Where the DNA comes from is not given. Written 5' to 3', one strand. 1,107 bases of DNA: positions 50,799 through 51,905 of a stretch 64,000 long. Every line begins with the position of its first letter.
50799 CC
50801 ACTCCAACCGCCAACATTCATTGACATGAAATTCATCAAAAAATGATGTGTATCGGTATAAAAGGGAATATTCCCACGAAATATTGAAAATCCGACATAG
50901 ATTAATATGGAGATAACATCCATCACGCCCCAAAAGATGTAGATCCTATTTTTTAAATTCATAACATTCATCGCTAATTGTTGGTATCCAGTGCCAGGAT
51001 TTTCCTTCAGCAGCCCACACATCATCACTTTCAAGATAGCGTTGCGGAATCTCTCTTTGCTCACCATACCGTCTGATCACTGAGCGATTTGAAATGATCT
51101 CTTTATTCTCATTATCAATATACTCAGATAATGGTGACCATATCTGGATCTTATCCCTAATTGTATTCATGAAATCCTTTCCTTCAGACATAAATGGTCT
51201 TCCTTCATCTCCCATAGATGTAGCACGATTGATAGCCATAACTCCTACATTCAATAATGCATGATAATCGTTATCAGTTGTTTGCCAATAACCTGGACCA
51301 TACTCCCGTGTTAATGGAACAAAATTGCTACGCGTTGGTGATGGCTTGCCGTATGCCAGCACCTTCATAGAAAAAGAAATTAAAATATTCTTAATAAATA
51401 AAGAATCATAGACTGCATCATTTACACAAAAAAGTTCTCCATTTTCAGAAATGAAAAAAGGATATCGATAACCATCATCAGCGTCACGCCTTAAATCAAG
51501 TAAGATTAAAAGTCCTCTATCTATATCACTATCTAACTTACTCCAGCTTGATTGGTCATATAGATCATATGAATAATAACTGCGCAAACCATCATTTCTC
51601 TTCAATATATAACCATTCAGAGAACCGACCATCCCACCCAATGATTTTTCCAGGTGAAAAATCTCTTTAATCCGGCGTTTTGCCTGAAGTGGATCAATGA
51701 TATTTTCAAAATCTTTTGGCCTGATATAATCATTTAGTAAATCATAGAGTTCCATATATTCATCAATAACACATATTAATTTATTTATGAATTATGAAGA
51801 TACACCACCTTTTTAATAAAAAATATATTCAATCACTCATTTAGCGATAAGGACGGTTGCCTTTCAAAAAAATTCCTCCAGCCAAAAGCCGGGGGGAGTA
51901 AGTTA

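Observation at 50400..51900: AT-rich two-gene islet (unknown 269-aa protein + about 4-TM small membrane protein) inserted between yjbB and metH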

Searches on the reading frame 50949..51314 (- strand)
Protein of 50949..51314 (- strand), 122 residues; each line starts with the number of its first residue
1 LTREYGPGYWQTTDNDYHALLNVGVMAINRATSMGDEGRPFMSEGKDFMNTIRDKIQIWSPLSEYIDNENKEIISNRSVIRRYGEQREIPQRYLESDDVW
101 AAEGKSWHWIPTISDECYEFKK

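Call 67: predict_structure(alignment_id=A3)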
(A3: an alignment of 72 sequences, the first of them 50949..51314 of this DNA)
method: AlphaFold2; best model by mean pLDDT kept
length: 122 residues; sequences in the alignment: 72
mean_pLDDT: 87.8   pTM: 0.74
mean pLDDT of the five models: 87.8, 87.6, 87.5, 85.7, 84.4
residues with pLDDT >= 90: 73; 70-90: 36; 50-70: 13; < 50: 0
segments of 3 or more residues with pLDDT < 50: none
pLDDT, mean of each block of 10 residues (from residue 1): 89 93 86 63 73 96 91 93 96 91 88 93 89
secondary structure, 60 per line:
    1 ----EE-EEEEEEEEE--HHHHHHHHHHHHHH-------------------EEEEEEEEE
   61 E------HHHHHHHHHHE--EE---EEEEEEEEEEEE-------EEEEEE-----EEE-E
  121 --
elements in order: E8-16 H19-32 E52-61 H68-77 E86-97 E105-110 E116-118

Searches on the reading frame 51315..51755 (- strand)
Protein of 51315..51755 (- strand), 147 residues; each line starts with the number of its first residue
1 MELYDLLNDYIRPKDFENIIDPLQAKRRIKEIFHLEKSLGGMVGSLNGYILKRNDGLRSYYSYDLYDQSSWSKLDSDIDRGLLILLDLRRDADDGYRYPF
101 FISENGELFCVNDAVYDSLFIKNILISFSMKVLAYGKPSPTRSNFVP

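Call 35: search_protein_representatives(protein=window:51315-51755:-)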
Query: 147 residues. Proteins with E-value up to 0.001 (for the whole library): 8; up to 1e-10: 5; up to 1e-30: 2. The best 8 are listed.
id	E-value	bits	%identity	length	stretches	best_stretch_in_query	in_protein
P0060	6.3e-37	143.1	79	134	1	1-81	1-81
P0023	8.1e-31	123.2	44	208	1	1-147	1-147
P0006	7.0e-25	104.0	36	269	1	1-147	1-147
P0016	9.8e-21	90.5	36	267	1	1-147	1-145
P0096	4.1e-19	85.3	77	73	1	1-53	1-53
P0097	6.4e-08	49.0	31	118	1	1-111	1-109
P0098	2.8e-06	43.6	43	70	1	1-65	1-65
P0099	1.4e-05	41.3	51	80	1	46-99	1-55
